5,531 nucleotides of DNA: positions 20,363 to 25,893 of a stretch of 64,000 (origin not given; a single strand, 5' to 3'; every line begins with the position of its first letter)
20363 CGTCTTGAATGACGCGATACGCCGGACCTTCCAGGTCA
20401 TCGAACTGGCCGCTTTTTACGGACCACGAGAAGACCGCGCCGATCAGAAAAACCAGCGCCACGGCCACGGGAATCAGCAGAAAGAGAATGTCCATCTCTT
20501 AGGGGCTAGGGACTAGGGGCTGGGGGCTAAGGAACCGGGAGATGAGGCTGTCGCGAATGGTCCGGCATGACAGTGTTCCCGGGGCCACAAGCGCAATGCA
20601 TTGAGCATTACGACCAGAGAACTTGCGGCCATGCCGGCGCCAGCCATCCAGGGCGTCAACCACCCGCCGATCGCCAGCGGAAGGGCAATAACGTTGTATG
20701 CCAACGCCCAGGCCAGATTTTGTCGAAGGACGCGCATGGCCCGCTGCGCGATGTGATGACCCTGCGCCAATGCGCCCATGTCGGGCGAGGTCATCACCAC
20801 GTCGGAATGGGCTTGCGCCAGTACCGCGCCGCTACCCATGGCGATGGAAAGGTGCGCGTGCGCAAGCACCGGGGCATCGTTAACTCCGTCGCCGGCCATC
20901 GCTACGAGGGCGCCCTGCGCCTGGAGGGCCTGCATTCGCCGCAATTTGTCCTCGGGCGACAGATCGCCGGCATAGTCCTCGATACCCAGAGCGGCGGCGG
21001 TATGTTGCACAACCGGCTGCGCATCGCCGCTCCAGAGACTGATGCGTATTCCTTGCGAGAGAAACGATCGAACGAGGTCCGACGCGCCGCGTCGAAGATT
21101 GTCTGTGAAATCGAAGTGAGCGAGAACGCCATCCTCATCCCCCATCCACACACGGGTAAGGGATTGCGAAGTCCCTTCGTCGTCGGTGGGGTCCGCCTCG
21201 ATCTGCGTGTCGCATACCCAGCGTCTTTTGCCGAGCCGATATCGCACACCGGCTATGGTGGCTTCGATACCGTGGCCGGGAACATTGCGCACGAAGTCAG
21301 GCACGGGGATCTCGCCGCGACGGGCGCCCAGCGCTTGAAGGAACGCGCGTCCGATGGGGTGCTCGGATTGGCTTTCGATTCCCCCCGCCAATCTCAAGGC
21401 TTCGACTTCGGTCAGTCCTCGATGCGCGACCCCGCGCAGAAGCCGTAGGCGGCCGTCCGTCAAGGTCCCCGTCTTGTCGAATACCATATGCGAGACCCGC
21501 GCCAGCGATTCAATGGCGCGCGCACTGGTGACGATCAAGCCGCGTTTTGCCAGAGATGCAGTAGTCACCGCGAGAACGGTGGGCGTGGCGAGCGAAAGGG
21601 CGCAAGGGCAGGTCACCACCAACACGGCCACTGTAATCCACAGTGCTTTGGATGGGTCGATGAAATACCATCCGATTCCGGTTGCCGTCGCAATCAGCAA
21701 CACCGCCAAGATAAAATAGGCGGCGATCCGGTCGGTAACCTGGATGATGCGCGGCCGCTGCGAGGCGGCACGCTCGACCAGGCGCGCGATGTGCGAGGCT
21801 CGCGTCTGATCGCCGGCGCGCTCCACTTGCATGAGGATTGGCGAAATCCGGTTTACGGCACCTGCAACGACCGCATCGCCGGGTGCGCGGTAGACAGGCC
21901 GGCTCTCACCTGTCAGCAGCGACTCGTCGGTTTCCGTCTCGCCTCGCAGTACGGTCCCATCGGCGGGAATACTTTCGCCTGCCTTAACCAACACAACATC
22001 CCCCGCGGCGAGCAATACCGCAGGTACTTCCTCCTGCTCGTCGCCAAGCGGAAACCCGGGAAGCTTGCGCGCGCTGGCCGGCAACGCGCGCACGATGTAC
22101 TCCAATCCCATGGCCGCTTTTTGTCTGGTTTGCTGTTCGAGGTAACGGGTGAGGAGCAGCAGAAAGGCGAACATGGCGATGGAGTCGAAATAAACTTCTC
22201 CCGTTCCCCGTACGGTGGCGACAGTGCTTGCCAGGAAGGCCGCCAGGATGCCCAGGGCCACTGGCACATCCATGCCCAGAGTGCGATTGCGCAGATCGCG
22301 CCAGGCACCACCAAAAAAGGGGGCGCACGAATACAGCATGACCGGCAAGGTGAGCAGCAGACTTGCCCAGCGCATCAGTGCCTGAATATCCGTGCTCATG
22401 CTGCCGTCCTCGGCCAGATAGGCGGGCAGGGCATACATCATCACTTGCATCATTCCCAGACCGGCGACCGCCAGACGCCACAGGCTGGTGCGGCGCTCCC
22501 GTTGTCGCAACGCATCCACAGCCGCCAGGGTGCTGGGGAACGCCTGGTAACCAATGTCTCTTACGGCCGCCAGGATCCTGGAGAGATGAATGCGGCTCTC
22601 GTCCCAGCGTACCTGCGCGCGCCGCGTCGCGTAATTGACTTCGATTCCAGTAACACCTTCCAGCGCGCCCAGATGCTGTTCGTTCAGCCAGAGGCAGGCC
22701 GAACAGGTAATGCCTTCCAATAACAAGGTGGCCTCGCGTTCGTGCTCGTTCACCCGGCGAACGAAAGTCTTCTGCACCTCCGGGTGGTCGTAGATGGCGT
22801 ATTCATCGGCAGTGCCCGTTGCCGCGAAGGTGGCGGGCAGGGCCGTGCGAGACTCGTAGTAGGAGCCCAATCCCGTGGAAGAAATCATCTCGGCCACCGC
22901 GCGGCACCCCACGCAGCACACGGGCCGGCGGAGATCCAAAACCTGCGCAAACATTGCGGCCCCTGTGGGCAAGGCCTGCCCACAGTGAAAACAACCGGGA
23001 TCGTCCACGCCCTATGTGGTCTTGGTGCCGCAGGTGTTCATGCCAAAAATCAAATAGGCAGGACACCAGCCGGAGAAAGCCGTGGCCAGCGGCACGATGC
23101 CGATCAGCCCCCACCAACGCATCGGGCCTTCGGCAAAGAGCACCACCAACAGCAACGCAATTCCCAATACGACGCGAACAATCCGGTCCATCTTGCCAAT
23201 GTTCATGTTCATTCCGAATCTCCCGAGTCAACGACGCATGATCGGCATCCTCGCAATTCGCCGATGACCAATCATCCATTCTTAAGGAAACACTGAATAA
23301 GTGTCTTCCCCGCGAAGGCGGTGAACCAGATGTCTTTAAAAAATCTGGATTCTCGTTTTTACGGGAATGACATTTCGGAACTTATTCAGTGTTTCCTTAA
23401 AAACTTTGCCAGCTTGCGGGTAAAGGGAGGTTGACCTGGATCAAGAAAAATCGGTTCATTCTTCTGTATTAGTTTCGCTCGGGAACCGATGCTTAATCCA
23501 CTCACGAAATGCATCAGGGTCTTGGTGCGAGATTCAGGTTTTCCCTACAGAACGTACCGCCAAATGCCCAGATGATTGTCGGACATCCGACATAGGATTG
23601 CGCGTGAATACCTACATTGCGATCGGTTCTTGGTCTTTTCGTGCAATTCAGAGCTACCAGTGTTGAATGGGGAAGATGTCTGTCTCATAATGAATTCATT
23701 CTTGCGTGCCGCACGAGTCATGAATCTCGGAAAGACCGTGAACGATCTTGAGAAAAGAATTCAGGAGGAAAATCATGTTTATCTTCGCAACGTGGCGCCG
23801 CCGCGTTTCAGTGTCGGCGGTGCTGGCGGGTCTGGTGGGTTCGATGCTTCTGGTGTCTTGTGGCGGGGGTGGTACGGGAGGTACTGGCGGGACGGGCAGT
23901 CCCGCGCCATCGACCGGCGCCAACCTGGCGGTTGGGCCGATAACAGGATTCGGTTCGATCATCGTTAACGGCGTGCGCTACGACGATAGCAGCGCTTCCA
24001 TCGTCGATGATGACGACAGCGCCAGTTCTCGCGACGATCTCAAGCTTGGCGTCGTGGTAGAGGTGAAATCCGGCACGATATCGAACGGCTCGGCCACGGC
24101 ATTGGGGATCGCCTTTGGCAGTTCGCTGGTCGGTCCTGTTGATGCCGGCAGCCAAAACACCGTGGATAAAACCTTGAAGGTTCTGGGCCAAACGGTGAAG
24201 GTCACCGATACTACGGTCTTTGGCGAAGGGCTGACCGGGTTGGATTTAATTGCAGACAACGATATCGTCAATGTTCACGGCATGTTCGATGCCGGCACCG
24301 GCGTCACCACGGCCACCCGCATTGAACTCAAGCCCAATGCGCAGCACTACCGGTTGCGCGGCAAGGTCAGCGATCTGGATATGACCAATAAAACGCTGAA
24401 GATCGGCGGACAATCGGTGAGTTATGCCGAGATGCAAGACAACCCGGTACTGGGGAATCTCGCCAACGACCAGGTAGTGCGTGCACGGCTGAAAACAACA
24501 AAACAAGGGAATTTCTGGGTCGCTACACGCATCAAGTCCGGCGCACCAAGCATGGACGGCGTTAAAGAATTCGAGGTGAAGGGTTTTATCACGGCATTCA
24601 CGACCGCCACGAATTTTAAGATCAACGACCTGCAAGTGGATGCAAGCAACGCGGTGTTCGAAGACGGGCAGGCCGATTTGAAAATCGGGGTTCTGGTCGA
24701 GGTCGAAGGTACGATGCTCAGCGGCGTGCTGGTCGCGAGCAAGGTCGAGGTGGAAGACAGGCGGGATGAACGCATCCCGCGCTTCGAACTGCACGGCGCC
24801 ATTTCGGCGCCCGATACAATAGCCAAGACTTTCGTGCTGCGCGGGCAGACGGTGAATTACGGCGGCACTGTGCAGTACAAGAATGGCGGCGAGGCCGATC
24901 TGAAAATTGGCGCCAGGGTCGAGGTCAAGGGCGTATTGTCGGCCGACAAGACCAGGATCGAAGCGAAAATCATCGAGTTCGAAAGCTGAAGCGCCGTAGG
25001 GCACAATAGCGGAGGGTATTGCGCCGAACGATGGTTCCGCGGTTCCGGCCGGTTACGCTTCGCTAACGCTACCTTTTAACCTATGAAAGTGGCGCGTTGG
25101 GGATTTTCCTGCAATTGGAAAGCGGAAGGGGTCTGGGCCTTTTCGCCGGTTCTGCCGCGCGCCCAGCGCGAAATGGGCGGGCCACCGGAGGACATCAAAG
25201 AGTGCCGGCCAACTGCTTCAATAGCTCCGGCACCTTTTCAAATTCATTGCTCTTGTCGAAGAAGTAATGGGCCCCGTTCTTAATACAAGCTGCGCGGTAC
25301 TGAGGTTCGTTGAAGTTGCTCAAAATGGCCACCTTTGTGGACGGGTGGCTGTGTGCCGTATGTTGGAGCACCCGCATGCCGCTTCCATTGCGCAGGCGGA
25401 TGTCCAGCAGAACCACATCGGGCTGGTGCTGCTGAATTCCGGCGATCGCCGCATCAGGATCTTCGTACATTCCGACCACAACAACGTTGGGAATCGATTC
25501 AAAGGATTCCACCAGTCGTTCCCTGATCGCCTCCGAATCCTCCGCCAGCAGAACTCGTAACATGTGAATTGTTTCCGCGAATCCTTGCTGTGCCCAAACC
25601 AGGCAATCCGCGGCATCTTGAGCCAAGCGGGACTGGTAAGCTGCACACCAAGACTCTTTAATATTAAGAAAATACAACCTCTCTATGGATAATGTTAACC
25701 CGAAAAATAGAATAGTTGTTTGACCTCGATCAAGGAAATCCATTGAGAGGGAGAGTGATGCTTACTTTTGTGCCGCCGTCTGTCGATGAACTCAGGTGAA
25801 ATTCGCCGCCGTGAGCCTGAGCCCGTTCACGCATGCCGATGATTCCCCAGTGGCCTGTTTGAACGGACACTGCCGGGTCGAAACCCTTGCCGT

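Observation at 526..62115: Eighteen intergenic TTGAY-N4-RTCAA (FNR/Anr/Dnr-type) boxes tie almost every operon of the window into one low-oxygen regulon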

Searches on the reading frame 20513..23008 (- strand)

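Call 9: search_protein_families(library=pfam, proteins=[window:20513-23008:-])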
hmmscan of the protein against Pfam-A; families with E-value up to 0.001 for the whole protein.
window:20513-23008:- (831 aa): 5 families
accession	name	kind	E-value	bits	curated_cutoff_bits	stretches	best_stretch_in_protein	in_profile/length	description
PF00122.25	E1-E2_ATPase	-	3.2e-49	167.4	28.1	1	322-489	12-181/181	E1-E2 ATPase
PF00702.32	Hydrolase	-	2.3e-25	90.6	26.4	1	508-718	4-190/191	haloacid dehalogenase-like hydrolase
PF12156.14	ATPase-cat_bd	-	3.7e-20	72.9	27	1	6-85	2-84/86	Putative metal-binding domain of cation transport ATPase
PF00403.32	HMA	-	6.8e-10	39.6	24.8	1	95-155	2-62/62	Heavy-metal-associated domain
PF08282.18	Hydrolase_3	-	0.00021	21.5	20.9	1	695-748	199-252/255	haloacid dehalogenase-like hydrolase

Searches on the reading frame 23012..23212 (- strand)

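Call 9: search_protein_families(library=pfam, proteins=[window:23012-23212:-])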
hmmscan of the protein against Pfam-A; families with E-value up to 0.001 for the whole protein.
window:23012-23212:- (66 aa): 1 family
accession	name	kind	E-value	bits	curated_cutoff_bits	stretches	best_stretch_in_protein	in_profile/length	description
PF11127.14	YgaP-like_TM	-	7.6e-23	80.9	25.3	1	1-64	1-66/66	Inner membrane protein YgaP-like, transmembrane domain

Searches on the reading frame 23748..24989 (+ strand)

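Call 9: search_protein_families(library=pfam, proteins=[window:23748-24989:+])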
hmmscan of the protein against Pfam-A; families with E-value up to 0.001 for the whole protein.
window:23748-24989:+ (413 aa): 1 family
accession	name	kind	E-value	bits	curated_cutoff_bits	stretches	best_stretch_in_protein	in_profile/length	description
PF18914.6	DUF5666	-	6.1e-36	122.9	27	4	129-193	2-60/60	Domain of unknown function (DUF5666)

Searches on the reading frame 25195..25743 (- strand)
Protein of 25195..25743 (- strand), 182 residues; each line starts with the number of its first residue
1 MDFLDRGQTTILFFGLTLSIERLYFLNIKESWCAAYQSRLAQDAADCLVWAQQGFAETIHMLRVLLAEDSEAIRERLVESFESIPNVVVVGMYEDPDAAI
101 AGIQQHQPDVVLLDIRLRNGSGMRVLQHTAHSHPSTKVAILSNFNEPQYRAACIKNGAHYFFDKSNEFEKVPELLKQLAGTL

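Call 11: search_protein_families(library=pfam, proteins=[window:25195-25743:-])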
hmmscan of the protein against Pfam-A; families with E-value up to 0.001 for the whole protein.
window:25195-25743:- (182 aa): 1 family
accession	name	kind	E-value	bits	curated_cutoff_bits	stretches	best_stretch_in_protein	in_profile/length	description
PF00072.30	Response_reg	-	4.4e-19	69.1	30.2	1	64-173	1-108/111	Response regulator receiver domain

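Call 46: search_protein_families(library=ncbifam, proteins=[window:25195-25677:-], max_evalue=0.001)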
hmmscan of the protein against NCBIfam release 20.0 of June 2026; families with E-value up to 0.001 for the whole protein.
window:25195-25677:- (160 aa): 39 families (the best 25 are shown)
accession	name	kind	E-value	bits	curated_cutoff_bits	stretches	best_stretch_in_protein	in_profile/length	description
NF001965.0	PRK00742.1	subfamily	1.2e-13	51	293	1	39-144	3-109/357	chemotaxis-specific protein-glutamate methyltransferase CheB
TIGR02875.1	spore_0_A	equivalog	2.2e-12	46.8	200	1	40-157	3-122/262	sporulation transcription factor Spo0A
NF052445.1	RespRegMctR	equivalog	1.1e-11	44.6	300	1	40-142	2-104/205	two-component system response regulator MctR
NF007935.0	PRK10651.1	equivalog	6.2e-11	41.9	250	1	40-157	7-124/216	two-component system response regulator NarL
NF047785.1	respo_reg_MadR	equivalog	1.3e-10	41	300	1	40-139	1-103/209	MadR family response regulator transcription factor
NF009206.0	PRK12555.1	subfamily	4.3e-10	39.1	342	1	41-123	2-84/340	chemotaxis-specific protein-glutamate methyltransferase CheB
NF007018.1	PRK09483.1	equivalog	2.1e-09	37.3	280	1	39-149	1-111/217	UvrY/SirA/GacA family response regulator transcription factor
NF033791.1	ActR_PrrA_rreg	equivalog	2.6e-09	37.3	250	1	42-153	4-113/173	ActR/PrrA/RegA family redox response regulator transcription factor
NF046022.1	RespRegCpdRBruc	equivalog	2.6e-09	37.1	180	1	39-123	1-83/120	cell cycle two-component system response regulator CpdR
NF008469.0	PRK11361.1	equivalog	3.9e-09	35.7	714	1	40-149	5-112/461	acetoacetate metabolism transcriptional regulator AtoC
TIGR01818.1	ntrC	equivalog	5.1e-09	35.4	558.6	1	42-147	1-104/463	nitrogen regulation protein NR(I)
NF008677.0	PRK11697.1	equivalog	1.9e-08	34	246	1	39-124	1-85/238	two-component system response regulator BtsR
TIGR02915.1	PEP_resp_reg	equivalog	2.5e-08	33.2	502.6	1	42-147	1-107/445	PEP-CTERM-box response regulator transcription factor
NF011896.0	PRK15369.1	equivalog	4.1e-08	33.1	242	1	39-142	3-107/211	two component system response regulator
NF051870.1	NAssimRespRegNtrX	equivalog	5.3e-08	32.2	600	1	41-149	3-111/452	nitrogen assimilation response regulator NtrX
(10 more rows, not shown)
